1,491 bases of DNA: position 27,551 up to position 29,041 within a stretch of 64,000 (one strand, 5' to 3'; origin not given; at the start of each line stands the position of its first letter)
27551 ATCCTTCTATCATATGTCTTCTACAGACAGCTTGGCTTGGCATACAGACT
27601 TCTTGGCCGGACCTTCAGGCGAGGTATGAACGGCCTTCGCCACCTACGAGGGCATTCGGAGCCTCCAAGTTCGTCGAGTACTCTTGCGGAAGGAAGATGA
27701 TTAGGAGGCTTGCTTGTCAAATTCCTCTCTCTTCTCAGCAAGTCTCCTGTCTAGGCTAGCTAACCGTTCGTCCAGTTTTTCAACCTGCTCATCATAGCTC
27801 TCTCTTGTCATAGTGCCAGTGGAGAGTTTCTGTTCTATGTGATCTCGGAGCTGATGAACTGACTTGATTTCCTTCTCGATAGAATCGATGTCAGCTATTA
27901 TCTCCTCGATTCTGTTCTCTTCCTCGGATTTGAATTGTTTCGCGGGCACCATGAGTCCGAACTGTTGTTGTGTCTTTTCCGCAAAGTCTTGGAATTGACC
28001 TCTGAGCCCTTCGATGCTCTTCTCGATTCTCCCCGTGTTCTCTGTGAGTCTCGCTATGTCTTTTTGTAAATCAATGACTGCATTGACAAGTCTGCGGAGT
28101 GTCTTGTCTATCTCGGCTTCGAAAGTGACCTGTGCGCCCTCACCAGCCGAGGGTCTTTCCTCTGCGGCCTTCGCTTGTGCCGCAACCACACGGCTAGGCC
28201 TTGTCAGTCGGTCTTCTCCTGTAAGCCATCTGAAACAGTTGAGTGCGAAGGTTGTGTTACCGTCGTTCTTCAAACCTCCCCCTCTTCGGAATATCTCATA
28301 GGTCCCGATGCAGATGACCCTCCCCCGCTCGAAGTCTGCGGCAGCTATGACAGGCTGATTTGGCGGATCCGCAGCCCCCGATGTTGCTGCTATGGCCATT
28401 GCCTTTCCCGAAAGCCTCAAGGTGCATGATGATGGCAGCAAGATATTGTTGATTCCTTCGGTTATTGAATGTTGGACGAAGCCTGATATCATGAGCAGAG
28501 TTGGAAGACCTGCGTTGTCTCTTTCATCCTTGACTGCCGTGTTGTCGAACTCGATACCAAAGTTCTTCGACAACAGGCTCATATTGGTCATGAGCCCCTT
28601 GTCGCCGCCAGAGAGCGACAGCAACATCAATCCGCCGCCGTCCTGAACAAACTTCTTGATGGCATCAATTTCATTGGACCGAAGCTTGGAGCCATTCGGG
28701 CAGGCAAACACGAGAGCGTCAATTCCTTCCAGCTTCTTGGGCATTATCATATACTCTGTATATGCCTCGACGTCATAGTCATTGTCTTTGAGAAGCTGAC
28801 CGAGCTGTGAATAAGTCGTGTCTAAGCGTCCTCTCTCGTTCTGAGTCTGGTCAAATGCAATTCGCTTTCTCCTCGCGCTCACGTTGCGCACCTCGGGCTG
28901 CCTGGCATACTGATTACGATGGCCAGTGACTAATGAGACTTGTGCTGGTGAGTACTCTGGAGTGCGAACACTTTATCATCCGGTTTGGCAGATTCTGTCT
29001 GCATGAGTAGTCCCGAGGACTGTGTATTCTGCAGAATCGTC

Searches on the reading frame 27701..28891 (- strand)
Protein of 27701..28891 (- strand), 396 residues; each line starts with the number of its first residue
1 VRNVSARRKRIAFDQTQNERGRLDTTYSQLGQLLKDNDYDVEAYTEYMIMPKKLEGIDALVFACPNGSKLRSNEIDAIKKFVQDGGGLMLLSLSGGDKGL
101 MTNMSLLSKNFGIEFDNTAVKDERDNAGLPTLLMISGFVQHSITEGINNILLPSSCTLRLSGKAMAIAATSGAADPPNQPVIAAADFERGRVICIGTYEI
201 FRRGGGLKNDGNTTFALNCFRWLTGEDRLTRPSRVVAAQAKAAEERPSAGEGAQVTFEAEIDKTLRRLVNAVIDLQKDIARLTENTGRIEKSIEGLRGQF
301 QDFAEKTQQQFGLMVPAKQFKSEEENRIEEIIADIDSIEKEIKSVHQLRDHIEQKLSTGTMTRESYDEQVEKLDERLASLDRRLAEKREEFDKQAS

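Call 83: search_protein_families(library=pfam, proteins=[window:27701-28891:-], max_evalue=0.001)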
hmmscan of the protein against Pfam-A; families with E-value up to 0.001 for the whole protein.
window:27701-28891:- (396 aa): 5 families
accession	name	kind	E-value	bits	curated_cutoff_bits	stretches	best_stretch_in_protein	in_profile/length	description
PF23355.1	IFT52_GIFT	-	8.9e-16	58.1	27.2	1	11-120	2-108/246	IFT52 GIFT domain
PF09822.16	ABC_transp_aux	-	1.4e-07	31.5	34.7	1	8-164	1-179/288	ABC-type uncharacterized transport system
PF14258.12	DUF4350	-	8.9e-07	29.8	30.4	1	27-219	9-180/181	Domain of unknown function (DUF4350)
PF06283.17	ThuA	-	0.00013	22.7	33.4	1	22-118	15-109/209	Trehalose utilisation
PF25526.1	LIP-1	-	0.00082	19.2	34.1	0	259-387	6-134/250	Liprin-alpha-like coiled coil domain 2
